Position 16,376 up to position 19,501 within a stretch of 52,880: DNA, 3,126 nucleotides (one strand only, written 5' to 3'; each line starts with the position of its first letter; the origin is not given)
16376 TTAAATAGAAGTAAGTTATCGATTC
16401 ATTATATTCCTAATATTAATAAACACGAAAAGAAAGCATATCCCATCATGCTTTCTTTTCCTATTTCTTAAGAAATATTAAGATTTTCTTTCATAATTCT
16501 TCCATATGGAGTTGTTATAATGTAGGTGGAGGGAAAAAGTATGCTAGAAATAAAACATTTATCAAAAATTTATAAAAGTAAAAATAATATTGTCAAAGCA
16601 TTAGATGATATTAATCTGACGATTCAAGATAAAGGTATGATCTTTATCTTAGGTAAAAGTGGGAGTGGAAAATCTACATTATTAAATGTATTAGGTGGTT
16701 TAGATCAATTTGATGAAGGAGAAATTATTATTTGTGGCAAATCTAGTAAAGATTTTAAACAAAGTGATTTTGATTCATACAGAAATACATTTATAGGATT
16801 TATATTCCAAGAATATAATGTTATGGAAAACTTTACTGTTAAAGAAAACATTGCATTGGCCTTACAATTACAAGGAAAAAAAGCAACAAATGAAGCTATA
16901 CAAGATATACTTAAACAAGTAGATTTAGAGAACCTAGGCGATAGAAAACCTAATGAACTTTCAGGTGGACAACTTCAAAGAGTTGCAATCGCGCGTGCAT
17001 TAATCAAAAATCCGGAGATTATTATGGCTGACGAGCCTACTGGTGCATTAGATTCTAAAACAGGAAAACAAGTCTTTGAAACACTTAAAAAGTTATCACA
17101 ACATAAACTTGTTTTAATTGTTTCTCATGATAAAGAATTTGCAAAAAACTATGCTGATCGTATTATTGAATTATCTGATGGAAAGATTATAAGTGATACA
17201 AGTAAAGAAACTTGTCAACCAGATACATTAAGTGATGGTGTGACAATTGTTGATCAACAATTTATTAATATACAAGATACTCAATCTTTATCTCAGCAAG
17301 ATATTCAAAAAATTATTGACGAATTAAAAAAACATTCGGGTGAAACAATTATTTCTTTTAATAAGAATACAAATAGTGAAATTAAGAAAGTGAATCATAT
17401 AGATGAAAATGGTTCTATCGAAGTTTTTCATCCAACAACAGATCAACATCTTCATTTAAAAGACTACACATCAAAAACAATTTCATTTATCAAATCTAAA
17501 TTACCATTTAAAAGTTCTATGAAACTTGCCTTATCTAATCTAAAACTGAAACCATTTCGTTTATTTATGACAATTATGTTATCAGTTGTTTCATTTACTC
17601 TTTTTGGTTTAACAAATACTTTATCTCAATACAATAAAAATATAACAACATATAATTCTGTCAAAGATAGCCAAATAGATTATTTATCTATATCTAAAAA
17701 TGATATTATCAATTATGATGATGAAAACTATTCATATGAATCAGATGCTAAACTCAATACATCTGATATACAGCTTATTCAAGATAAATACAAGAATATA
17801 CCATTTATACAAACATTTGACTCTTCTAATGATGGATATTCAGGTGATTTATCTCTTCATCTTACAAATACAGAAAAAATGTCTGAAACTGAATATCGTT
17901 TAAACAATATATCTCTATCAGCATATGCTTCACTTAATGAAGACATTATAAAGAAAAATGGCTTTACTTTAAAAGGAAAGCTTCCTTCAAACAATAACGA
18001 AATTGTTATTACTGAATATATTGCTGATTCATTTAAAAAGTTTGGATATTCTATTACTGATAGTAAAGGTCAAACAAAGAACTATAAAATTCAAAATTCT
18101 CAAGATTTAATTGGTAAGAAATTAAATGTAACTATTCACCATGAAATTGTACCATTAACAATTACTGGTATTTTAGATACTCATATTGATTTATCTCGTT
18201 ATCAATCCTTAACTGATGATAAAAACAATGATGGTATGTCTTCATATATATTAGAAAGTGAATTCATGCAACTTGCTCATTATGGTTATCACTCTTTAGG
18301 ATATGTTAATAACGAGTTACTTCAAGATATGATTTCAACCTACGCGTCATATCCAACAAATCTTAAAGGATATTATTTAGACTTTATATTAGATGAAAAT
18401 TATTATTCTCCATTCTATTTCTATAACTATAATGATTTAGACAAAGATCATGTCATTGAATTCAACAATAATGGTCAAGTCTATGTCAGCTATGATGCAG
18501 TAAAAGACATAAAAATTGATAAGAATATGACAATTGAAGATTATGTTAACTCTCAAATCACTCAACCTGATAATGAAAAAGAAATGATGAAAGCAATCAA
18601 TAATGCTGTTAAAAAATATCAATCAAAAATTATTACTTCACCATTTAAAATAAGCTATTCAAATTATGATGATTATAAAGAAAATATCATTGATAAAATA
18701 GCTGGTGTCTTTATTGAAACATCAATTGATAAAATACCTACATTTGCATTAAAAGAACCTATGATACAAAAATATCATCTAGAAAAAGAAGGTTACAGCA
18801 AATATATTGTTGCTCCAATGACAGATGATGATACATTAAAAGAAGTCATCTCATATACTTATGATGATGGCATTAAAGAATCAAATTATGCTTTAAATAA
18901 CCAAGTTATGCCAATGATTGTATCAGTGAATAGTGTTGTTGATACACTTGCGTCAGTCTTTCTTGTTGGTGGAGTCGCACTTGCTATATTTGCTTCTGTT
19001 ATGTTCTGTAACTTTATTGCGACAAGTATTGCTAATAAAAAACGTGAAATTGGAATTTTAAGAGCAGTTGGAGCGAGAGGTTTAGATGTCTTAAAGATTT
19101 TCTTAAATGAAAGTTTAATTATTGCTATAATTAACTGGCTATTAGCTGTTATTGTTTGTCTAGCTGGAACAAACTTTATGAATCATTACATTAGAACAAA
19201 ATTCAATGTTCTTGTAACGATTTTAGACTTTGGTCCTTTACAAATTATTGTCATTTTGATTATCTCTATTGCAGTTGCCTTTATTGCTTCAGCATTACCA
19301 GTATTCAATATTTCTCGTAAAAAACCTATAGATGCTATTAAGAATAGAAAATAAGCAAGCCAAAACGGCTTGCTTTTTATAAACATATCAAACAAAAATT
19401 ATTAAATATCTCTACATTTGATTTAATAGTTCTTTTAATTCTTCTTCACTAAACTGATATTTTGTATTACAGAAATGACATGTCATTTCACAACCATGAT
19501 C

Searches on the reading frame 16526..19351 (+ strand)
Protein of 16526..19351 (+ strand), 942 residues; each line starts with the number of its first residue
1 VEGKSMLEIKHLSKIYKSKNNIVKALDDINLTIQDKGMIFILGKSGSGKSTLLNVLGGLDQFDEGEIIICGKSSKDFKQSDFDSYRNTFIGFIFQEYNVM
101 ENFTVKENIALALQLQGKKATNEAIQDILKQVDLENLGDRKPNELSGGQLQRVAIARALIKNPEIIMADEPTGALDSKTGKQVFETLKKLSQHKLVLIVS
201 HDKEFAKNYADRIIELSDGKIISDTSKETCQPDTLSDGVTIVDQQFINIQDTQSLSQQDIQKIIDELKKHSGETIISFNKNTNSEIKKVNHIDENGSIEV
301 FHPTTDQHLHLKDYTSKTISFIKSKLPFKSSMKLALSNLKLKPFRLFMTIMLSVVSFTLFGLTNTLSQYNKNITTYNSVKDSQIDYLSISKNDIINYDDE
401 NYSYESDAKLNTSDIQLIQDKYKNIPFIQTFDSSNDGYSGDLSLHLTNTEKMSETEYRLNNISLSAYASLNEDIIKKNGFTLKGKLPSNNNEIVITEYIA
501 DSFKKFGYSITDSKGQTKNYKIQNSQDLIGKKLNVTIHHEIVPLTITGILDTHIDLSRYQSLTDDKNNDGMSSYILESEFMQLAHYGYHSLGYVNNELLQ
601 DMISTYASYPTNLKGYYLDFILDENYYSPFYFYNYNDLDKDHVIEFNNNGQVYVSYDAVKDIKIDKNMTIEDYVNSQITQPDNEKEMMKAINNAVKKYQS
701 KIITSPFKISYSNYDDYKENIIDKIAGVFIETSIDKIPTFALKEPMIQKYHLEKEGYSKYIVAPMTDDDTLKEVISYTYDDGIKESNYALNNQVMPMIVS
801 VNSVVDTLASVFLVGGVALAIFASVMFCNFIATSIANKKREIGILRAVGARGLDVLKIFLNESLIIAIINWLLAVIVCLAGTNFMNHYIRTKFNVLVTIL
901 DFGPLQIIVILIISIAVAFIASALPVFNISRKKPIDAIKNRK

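Call 80: search_protein_families(library=pfam, proteins=[window:16526-19351:+], max_evalue=0.00001)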
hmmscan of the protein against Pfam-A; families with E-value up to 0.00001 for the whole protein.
window:16526-19351:+ (942 aa): 3 families
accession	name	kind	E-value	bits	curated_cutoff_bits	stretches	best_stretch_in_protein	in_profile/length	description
PF00005.33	ABC_tran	-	3.1e-32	112.5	25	1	26-172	1-136/137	ABC transporter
PF02687.27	FtsX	-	6e-13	49.3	25.5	1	816-934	4-120/120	FtsX-like permease C-terminal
PF02463.25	SMC_N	-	1.2e-07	31.8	40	1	35-216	23-211/220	RecF/RecN/SMC N terminal domain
